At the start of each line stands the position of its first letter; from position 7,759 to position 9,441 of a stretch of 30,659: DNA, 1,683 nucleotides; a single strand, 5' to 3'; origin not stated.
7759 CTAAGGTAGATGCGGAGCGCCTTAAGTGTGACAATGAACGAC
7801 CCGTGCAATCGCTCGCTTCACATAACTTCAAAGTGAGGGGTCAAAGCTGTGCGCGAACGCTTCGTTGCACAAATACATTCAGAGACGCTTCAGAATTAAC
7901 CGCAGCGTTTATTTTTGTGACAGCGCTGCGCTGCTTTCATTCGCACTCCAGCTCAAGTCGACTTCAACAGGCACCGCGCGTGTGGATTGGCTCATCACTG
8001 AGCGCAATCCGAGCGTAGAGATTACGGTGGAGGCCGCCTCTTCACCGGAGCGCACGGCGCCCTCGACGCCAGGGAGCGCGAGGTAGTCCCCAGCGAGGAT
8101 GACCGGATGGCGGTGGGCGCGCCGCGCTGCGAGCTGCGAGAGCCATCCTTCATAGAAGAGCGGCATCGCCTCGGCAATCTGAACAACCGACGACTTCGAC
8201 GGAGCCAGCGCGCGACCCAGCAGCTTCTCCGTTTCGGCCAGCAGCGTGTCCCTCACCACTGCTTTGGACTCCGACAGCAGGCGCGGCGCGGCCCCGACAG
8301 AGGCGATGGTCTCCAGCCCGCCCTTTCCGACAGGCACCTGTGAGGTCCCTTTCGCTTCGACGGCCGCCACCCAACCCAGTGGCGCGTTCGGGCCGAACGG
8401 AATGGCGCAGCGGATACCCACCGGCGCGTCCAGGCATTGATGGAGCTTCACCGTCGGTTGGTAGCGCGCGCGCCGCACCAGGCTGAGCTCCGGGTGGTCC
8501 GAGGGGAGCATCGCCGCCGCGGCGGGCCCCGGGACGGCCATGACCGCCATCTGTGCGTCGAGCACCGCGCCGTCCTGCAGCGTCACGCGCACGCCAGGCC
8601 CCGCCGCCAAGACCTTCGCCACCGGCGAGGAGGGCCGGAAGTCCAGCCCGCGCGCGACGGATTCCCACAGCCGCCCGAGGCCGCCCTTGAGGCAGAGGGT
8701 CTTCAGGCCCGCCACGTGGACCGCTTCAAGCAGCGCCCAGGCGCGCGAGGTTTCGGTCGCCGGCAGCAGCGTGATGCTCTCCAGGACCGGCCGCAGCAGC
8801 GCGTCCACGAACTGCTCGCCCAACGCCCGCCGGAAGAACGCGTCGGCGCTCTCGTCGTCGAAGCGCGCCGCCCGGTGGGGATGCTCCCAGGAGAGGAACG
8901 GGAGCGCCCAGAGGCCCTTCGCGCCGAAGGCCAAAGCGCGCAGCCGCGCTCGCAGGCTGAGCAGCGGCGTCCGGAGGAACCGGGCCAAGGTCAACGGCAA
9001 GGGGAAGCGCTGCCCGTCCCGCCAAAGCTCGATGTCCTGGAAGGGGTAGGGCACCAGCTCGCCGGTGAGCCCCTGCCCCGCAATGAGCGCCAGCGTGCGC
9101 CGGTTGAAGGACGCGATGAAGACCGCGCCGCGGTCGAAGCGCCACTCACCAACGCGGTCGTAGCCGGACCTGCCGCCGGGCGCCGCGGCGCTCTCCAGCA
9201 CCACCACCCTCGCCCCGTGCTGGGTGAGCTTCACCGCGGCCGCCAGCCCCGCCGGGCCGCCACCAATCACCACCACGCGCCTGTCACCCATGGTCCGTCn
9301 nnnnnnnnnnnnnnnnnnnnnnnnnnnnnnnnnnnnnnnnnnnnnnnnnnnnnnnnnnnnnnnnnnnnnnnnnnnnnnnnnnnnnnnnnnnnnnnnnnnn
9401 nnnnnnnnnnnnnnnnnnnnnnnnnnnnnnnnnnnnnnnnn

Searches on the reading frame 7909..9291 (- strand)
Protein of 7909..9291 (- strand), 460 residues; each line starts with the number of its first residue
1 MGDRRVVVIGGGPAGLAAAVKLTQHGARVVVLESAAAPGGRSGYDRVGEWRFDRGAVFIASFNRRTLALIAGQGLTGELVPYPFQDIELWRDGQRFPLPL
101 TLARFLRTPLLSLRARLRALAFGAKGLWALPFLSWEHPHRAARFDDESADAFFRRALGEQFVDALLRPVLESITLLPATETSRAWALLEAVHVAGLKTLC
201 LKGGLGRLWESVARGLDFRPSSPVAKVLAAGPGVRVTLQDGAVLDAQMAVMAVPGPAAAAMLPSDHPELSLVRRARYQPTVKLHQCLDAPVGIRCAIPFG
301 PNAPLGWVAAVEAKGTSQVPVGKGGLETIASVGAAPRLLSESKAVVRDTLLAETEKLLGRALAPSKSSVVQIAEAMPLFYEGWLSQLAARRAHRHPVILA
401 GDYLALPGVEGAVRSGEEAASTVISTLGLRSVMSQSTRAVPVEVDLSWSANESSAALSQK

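Call 6: search_protein_families(library=pfam, proteins=[window:7909-9291:-], max_evalue=1)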
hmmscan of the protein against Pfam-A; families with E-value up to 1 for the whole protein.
window:7909-9291:- (460 aa): 17 families
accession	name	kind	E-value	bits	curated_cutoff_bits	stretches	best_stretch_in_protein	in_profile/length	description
PF01593.30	Amino_oxidase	-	2.9e-34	119.5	19.8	1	14-424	2-443/443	Flavin containing amine oxidoreductase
PF13450.12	NAD_binding_8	-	3.9e-12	46.7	21.9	1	8-63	1-56/68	NAD(P)-binding Rossmann-like domain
PF07992.20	Pyr_redox_2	-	3.3e-08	33.8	26.1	1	5-35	2-33/291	Pyridine nucleotide-disulphide oxidoreductase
PF01266.30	DAO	-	7.5e-07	29.4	27.9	1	5-43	1-40/353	FAD dependent oxidoreductase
PF03486.20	HI0933_like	-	8.5e-07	29.1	50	1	5-39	2-36/244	HI0933-like protein Rossmann domain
PF00890.30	FAD_binding_2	-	1.5e-06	28.1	20.4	1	6-41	2-37/414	FAD binding domain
PF12831.13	FAD_oxidored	-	3.4e-06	27.1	27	1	6-41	2-37/416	FAD dependent oxidoreductase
PF01494.25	FAD_binding_3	-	6.7e-06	26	22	1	5-36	3-34/349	FAD binding domain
PF01946.23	Thi4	-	1.2e-05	25.1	26.2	1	6-42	20-57/235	Thi4 family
PF13738.12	Pyr_redox_3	-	0.0001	22.1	30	1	7-35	1-30/305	Pyridine nucleotide-disulphide oxidoreductase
PF00070.33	Pyr_redox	-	0.00026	21.9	22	1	5-39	1-35/82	Pyridine nucleotide-disulphide oxidoreductase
PF01134.28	GIDA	-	0.00078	19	22.1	1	6-32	2-28/391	Glucose inhibited division protein A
PF13241.12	NAD_binding_7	-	0.0019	19.2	22.1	1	3-35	7-39/104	Putative NAD(P)-binding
PF05834.18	Lycopene_cycl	-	0.0019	17.8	23.4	1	6-37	2-35/380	Lycopene cyclase protein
PF01262.27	AlaDh_PNT_C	-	0.02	14.7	23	1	5-35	30-60/214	Alanine dehydrogenase/PNT, C-terminal domain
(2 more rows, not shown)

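Call 7: search_protein_families(library=ncbifam, proteins=[window:7909-9291:-], max_evalue=1)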
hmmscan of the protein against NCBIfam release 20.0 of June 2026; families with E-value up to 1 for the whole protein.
window:7909-9291:- (460 aa): 164 families (the best 25 are shown)
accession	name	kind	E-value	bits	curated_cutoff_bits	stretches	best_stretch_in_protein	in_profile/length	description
TIGR03467.1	HpnE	equivalog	1.4e-28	100.4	283.05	1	6-424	1-429/430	hydroxysqualene dehydroxylase HpnE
NF005560.0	PRK07233.1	equivalog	1.3e-19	70.4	252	1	5-283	2-282/435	hypothetical protein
TIGR00562.1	proto_IX_ox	equivalog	1.1e-15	57.2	97.85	2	4-172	3-163/470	protoporphyrinogen oxidase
NF005547.0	PRK07208.1-3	equivalog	8.1e-13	47.9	380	1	3-169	4-163/465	hypothetical protein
NF008845.0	PRK11883.1-5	equivalog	2.7e-12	45.7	560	2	3-173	4-175/468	protoporphyrinogen oxidase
TIGR02734.1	crtI_fam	subfamily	4.8e-11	42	238.1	1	6-59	1-54/504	phytoene desaturase family protein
NF008841.0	PRK11883.1-1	equivalog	7.2e-10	38.3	517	1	3-99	3-102/453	protoporphyrinogen oxidase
TIGR02730.1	carot_isom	equivalog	1.6e-09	37.1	586.9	1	6-67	3-64/493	carotenoid isomerase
TIGR02733.1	desat_CrtD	equivalog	2.1e-09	36.6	549.7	1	4-64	2-62/492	C-3',4' desaturase CrtD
NF045637.1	carotdesatCrtDProt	equivalog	1.8e-08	33.4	580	1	6-43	1-38/485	1-hydroxycarotenoid 3,4-desaturase CrtD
NF009410.0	PRK12771.1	subfamily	6e-08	31.7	516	1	4-54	139-188/566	NAD(P)-binding protein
NF005548.0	PRK07208.1-4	equivalog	7.8e-08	31.3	389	1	4-56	4-56/488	hypothetical protein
NF005883.0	PRK07845.1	equivalog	1.2e-07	31.1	479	1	4-40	3-39/466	NAD(P)H-quinone dehydrogenase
TIGR03997.1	mycofact_OYE_2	equivalog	3.6e-07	29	793.15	1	4-41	380-417/645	mycofactocin system FadH/OYE family oxidoreductase 2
NF005691.0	PRK07494.1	equivalog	8.6e-07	27.8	459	1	5-36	10-41/404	UbiH/UbiF family hydroxylase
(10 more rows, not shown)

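Call 50: search_dna_similar(query=window:7909-9291:-, collection=plasmids, mode=protein, max_rows=25, max_evalue=0.00001)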
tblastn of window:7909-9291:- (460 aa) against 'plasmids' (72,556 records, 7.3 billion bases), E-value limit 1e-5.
Records with a match: 1; places in all: 1; records where one place covers at least 80% of the query: 0.
Best place of each record, by identity: <60% 1.
By first word of the organism name: Paraburkholderia 1.
By predicted mobility (MOB-suite, as given by PLSDB): conjugative 1.
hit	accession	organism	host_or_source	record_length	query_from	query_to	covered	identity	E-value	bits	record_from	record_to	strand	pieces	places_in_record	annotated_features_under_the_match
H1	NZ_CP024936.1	Paraburkholderia graminis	soil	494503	4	193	41%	31.3%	2e-6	58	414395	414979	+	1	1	FAD-dependent oxidoreductase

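Call 73: search_solved_structures(query=window:7912-9291:-, max_evalue=0.001)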
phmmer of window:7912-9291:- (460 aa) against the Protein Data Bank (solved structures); distinct sequences matched with E-value up to 0.001: 70 (the best 60 are shown).
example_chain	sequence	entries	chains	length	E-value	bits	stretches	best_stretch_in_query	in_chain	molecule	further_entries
1sez_A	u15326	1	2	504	3.3e-09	39.6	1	4-170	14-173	Protoporphyrinogen oxidase, mitochondrial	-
3lov_A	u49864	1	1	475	1.3e-08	37.7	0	207-411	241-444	Protoporphyrinogen oxidase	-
4gu0_A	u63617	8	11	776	1.8e-08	37.2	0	4-70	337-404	Lysine-specific histone demethylase 1B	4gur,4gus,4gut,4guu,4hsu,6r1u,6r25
4gu1_A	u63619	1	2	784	1.9e-08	37.1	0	4-70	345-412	Lysine-specific histone demethylase 1B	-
7xe1_A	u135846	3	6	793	2e-08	37.1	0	4-70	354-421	Lysine-specific histone demethylase 1B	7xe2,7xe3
4fwe_A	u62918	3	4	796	2e-08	37.1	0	4-70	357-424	Lysine-specific histone demethylase 1B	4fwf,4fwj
8p84_A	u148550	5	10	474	4.1e-07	32.8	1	6-351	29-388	Monoamine oxidase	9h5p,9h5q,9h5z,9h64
8een_B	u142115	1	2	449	7.3e-07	31.9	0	2-88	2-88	Amine oxidase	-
8eej_B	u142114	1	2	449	7.3e-07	31.9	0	2-88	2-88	Amine oxidase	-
8eef_A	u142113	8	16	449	7.3e-07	31.9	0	2-88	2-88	Amine oxidase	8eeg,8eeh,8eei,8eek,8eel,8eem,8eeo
3i6d_A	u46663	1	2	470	7.4e-07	31.9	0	2-173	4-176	Protoporphyrinogen oxidase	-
4zcc_A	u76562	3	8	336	2.6e-06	30.1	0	6-109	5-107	Renalase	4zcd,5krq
2jae_A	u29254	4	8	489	1.4e-05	27.7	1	2-51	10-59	L-AMINO ACID OXIDASE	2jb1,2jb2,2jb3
7rt0_A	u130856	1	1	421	2.3e-05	27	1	5-63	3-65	4-methylaminobutanoate oxidase (methylamine-forming)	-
3kkj_A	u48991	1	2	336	2.9e-05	26.7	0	6-109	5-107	Amine oxidase, flavin-containing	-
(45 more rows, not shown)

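Call 80: find_homologous_proteins(query=window:7912-9291:-, max_evalue=1e-10)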
Query window:7912-9291:- (460 aa): 21 proteins with E <= 1e-10 among 8000 candidates.
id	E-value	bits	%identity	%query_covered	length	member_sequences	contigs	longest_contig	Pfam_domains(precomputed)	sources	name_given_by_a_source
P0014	4.0e-295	997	100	100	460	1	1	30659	PF01946.24,PF01266.31,PF01593.31,PF13450.13,PF00890.31,PF07992.21,PF03486.21,PF01494.26,PF12831.14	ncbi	-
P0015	1.1e-94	336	48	92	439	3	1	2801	PF01266.31,PF01593.31,PF13450.13,PF00890.31,PF07992.21,PF13738.13,PF03486.21,PF01494.26,PF12831.14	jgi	jgi:oxygen-dependent protoporphyrinogen oxidase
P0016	1.9e-94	335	47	91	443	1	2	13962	PF01946.24,PF01266.31,PF01593.31,PF13450.13,PF00890.31,PF07992.21,PF00070.34,PF13738.13,PF03486.21,PF01494.26,PF12831.14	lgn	-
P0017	6.8e-92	327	44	87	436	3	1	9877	PF01266.31,PF01593.31,PF13450.13,PF03486.21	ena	-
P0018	1.5e-86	309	43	93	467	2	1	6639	PF01266.31,PF01593.31,PF13450.13,PF07992.21,PF12831.14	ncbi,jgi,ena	-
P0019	1.8e-85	306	43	94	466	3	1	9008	PF01266.31,PF01593.31,PF13450.13,PF00890.31,PF07992.21,PF12831.14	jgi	-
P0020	3.0e-83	299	43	87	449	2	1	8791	PF01593.31,PF13450.13,PF01494.26,PF12831.14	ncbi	-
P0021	9.0e-83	297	44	94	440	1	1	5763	PF01266.31,PF01593.31,PF13450.13,PF00890.31,PF07992.21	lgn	-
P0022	6.5e-70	255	43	91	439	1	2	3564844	PF01946.24,PF01266.31,PF01593.31,PF13450.13,PF07992.21,PF00070.34,PF13738.13,PF03486.21,PF01494.26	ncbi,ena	-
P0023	2.4e-31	128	29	89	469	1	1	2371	PF01266.31,PF01593.31,PF13450.13,PF00890.31,PF07992.21,PF00070.34,PF03486.21,PF12831.14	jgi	jgi:oxygen-dependent protoporphyrinogen oxidase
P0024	2.2e-30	124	30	92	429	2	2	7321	PF01946.24,PF01266.31,PF01593.31,PF13450.13,PF00890.31,PF07992.21,PF13454.13,PF12831.14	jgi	-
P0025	2.7e-28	117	34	92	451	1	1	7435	PF01266.31,PF01593.31,PF13450.13,PF07992.21,PF03486.21,PF12831.14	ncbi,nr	ncbi:MAG TPA: FAD-dependent oxidoreductase [Longimicrobiales bacterium]|nr:FAD-dependent oxidoreduct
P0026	7.2e-25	106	-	-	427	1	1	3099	PF01266.31,PF01593.31,PF13450.13,PF07992.21,PF13738.13,PF03486.21,PF13454.13,PF01494.26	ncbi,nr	ncbi:MAG TPA: FAD-dependent oxidoreductase [Myxococcota bacterium]|nr:FAD-dependent oxidoreductase [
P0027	1.2e-23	102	32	91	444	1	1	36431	PF01266.31,PF01593.31,PF13450.13,PF07992.21,PF03486.21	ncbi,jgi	-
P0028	2.3e-21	95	30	90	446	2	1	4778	PF01266.31,PF01593.31,PF13450.13,PF07992.21,PF01494.26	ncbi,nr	ncbi:MAG TPA: FAD-dependent oxidoreductase [Longimicrobiales bacterium]|nr:FAD-dependent oxidoreduct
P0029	5.1e-20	90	30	92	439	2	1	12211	PF01266.31,PF01593.31,PF13450.13,PF00890.31,PF07992.21,PF00070.34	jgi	jgi:protoporphyrinogen/coproporphyrinogen III oxidase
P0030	1.5e-18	85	31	92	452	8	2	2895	PF01266.31,PF01593.31,PF13450.13,PF07992.21,PF03486.21,PF12831.14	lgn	-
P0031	3.4e-15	74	33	52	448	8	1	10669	PF01266.31,PF01593.31,PF13450.13,PF07992.21,PF03486.21,PF12831.14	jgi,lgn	-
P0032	3.3e-14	71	31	92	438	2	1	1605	PF01593.31,PF13450.13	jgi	jgi:oxygen-dependent protoporphyrinogen oxidase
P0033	7.2e-12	63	26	87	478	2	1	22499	PF01593.31,PF13450.13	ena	-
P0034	1.4e-11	62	32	55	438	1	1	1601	PF01266.31,PF01593.31,PF13450.13,PF00890.31,PF07992.21,PF13738.13,PF03486.21,PF01494.26,PF12831.14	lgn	-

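Call 81: find_encoding_contigs(protein=P0022, flank=10000, max_places=2)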
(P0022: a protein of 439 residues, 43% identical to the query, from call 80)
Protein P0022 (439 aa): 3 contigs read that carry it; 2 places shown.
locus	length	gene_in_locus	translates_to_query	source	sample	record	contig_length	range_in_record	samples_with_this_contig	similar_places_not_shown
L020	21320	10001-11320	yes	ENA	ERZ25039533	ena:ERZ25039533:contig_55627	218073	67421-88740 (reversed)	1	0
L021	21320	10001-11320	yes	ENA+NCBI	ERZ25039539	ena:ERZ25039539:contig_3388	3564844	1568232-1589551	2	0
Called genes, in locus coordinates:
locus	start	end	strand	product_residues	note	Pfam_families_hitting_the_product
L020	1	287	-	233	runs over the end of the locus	-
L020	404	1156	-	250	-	-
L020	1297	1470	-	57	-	-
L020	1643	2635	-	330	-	PF00664:ABC_membrane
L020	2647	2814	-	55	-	-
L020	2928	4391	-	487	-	PF07690:MFS_1, PF12832:MFS_1_like (weak)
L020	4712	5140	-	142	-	PF01828:Peptidase_A4 (faint)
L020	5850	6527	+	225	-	PF12867:DinB_2, PF03781:FGE-sulfatase (weak)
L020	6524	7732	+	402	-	PF03781:FGE-sulfatase, PF13230:GATase_4 (weak), PF13522:GATase_6 (weak)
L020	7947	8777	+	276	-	PF10017:Methyltransf_33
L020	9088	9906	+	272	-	-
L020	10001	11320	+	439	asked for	PF00070:Pyr_redox (faint), PF01266:DAO, PF01494:FAD_binding_3 (weak), PF01593:Amino_oxidase, PF01946:Thi4 (weak), PF03486:HI0933_like (weak), PF07992:Pyr_redox_2 (faint), PF13450:NAD_binding_8, +1 more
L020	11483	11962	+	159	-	-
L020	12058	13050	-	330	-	PF13177:DNA_pol3_delta2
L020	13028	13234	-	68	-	-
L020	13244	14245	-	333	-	PF02223:Thymidylate_kin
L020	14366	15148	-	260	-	-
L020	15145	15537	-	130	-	-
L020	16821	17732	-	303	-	-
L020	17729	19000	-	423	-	PF12323:HTH_OrfB_IS605, PF01385:OrfB_IS605, PF07282:Cas12f1-like_TNB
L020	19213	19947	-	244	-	PF00440:TetR_N, PF17918:TetR_C_15, PF17928:TetR_C_22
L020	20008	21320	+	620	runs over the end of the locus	PF03372:Exo_endo_phos, PF23226:Exo_endo_phos_PGAP2IP (weak)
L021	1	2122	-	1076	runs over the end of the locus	PF00005:ABC_tran, PF00664:ABC_membrane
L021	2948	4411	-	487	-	PF07690:MFS_1, PF12832:MFS_1_like (weak)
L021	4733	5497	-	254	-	PF01828:Peptidase_A4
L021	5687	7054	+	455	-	PF12867:DinB_2, PF03781:FGE-sulfatase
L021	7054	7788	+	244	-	PF13230:GATase_4 (weak), PF13522:GATase_6 (weak)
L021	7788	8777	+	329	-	PF10017:Methyltransf_33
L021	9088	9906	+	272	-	-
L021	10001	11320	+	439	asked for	PF00070:Pyr_redox (faint), PF01266:DAO, PF01494:FAD_binding_3 (weak), PF01593:Amino_oxidase, PF01946:Thi4 (weak), PF03486:HI0933_like (weak), PF07992:Pyr_redox_2 (faint), PF13450:NAD_binding_8, +1 more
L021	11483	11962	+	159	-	-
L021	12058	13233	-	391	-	PF13177:DNA_pol3_delta2, PF00004:AAA (faint)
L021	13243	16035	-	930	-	PF05977:MFS_3, PF07690:MFS_1 (weak), PF02223:Thymidylate_kin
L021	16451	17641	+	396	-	PF01168:Ala_racemase_N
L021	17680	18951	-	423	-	PF12323:HTH_OrfB_IS605, PF01385:OrfB_IS605, PF07282:Cas12f1-like_TNB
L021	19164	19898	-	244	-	PF00440:TetR_N, PF17918:TetR_C_15, PF17928:TetR_C_22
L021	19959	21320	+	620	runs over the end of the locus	PF03372:Exo_endo_phos, PF23226:Exo_endo_phos_PGAP2IP (weak)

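Call 82: find_encoding_contigs(protein=P0016, flank=10000, max_places=2)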
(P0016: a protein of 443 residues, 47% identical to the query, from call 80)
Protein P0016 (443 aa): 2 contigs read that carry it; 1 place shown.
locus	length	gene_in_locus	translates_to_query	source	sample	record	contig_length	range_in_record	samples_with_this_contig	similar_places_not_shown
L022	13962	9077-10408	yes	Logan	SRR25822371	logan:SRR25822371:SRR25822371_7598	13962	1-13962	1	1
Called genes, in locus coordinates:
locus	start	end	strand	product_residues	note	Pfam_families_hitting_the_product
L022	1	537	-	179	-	?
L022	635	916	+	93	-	-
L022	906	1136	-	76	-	PF09905:VF530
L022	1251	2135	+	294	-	PF13516:LRR_6 (faint)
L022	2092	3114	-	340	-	PF08240:ADH_N, PF00107:ADH_zinc_N, PF13602:ADH_zinc_N_2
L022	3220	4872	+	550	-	PF00202:Aminotran_3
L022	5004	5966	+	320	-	-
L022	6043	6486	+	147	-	PF14344:DUF4397 (faint)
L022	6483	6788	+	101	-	-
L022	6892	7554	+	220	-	-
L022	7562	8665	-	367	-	PF07690:MFS_1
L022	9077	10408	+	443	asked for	PF00890:FAD_binding_2, PF01266:DAO, PF01494:FAD_binding_3 (weak), PF01946:Thi4 (weak), PF03486:HI0933_like (weak), PF12831:FAD_oxidored (weak), PF13450:NAD_binding_8, PF01593:Amino_oxidase, +3 more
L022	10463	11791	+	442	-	PF00067:p450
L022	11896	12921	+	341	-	PF05028:PARG_cat_C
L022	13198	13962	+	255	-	?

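Call 84: find_encoding_contigs(protein=P0017, flank=10000, max_places=1)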
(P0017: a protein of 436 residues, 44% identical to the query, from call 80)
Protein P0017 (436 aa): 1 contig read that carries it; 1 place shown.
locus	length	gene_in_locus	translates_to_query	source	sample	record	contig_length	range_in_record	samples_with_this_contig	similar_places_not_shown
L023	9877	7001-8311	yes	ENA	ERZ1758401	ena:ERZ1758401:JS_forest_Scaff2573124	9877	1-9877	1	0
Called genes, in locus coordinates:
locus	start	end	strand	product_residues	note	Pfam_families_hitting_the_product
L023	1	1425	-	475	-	?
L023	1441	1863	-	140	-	PF11969:DcpS_C, PF01230:HIT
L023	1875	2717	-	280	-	PF00106:adh_short, PF08659:KR, PF13561:adh_short_C2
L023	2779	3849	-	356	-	PF00296:Bac_luciferase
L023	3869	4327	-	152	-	PF02036:SCP2, PF14864:Alkyl_sulf_C (weak)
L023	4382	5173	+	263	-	PF00378:ECH_1, PF16113:ECH_2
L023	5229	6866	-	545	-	PF00989:PAS, PF13188:PAS_8, PF13426:PAS_9, PF00512:HisKA (weak), PF13581:HATPase_c_2 (weak), PF02518:HATPase_c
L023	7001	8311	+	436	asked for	PF01266:DAO (faint), PF01593:Amino_oxidase, PF03486:HI0933_like (faint), PF13450:NAD_binding_8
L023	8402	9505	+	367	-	PF00989:PAS, PF08448:PAS_4, PF13426:PAS_9, PF00512:HisKA, PF13581:HATPase_c_2 (weak), PF02518:HATPase_c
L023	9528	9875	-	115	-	?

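Call 85: find_encoding_contigs(protein=P0019, flank=10000, max_places=1)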
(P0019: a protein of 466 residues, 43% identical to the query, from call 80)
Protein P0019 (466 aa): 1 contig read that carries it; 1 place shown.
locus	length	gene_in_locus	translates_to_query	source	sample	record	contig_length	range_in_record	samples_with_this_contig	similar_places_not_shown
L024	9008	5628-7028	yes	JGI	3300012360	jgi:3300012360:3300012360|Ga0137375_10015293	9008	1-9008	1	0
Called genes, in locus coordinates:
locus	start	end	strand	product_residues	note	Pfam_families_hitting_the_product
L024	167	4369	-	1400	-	PF24517:CBM96 (faint), PF13449:Phytase-like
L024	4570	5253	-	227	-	PF06439:3keto-disac_hyd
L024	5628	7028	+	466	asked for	PF00890:FAD_binding_2 (weak), PF01266:DAO, PF07992:Pyr_redox_2 (faint), PF12831:FAD_oxidored, PF13450:NAD_binding_8, PF01593:Amino_oxidase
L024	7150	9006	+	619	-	?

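Call 86: find_encoding_contigs(protein=P0020, flank=10000, max_places=1)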
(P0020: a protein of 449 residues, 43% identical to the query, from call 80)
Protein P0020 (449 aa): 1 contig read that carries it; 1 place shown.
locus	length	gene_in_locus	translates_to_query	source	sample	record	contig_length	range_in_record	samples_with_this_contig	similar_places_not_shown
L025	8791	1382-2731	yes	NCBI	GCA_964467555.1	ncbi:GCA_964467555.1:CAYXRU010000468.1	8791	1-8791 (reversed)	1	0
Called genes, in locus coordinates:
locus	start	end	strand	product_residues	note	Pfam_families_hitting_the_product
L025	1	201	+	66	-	?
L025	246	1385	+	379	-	-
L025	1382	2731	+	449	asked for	PF01494:FAD_binding_3 (weak), PF12831:FAD_oxidored (faint), PF13450:NAD_binding_8, PF01593:Amino_oxidase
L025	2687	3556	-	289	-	-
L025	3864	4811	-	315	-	-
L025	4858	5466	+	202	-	PF12146:Hydrolase_4 (weak)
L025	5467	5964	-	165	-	PF04073:tRNA_edit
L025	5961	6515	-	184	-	-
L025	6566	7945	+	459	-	PF11306:DUF3108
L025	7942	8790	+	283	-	?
